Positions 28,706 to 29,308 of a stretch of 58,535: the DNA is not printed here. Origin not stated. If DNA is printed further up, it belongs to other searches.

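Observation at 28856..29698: AT-rich two-gene cassette (DUF4365-like nuclease-fold protein + 100-aa partner) wedged into the men gene string: candidate orphan defence or toxin-antitoxin module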

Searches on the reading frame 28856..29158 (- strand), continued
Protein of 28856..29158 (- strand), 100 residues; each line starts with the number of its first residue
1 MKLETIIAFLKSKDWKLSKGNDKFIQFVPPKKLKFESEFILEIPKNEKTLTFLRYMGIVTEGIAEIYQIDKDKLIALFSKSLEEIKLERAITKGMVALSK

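Call 90: fold_search(model_id=the predicted structure, library=viral)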
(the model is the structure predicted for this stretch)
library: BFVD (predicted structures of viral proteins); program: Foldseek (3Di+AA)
matches with E <= 10: 713; with E <= 0.001: 1
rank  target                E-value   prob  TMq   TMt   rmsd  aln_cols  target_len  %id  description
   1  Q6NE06                2.0e-04  1.00  0.66  0.19   1.9        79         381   20  Uncharacterized protein [Leptospira phage LE1]
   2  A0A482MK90            3.0e-02  1.00  0.57  0.57   3.2        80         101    9  Uncharacterized protein [Nodularia phage vB_NspS-kac65v162]
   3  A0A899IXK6            3.6e-02  0.82  0.29  0.31  12.3        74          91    9  (no name in the UniProt tables at hand)
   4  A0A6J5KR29            3.9e-02  1.00  0.44  0.40   2.5        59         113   10  Uncharacterized protein [uncultured Caudovirales phage]
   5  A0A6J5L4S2            1.3e-01  0.96  0.39  0.50   2.5        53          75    9  HicA-like toxin [uncultured Caudovirales phage]
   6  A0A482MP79            1.6e-01  0.95  0.43  0.63   3.7        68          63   15  (no name in the UniProt tables at hand)
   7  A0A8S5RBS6            1.8e-01  0.90  0.42  0.56   3.9        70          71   13  Toxin [virus sp. ctmTa7]
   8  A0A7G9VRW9            2.3e-01  0.44  0.31  0.23   4.6        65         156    9  Uncharacterized protein [Rheinheimera phage vB_RspM_barba_12-9E]
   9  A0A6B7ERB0            2.4e-01  0.80  0.30  0.11   2.9        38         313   18  (no name in the UniProt tables at hand)
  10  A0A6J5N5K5            2.6e-01  0.77  0.48  0.49   4.9        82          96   15  Uncharacterized protein [uncultured Caudovirales phage]
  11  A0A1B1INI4            3.0e-01  0.30  0.23  0.28   8.3        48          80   19  (no name in the UniProt tables at hand)
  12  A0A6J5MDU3            3.2e-01  0.35  0.34  0.42  12.8        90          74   16  Uncharacterized protein [uncultured Caudovirales phage]
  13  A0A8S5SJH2            3.2e-01  0.23  0.32  0.36   8.1        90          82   12  Uncharacterized protein [Myoviridae sp. ct04y17]
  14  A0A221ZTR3            3.2e-01  0.18  0.23  0.30  14.8        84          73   14  (no name in the UniProt tables at hand)
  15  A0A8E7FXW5            3.6e-01  0.47  0.44  0.31  10.7       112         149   16  (no name in the UniProt tables at hand)
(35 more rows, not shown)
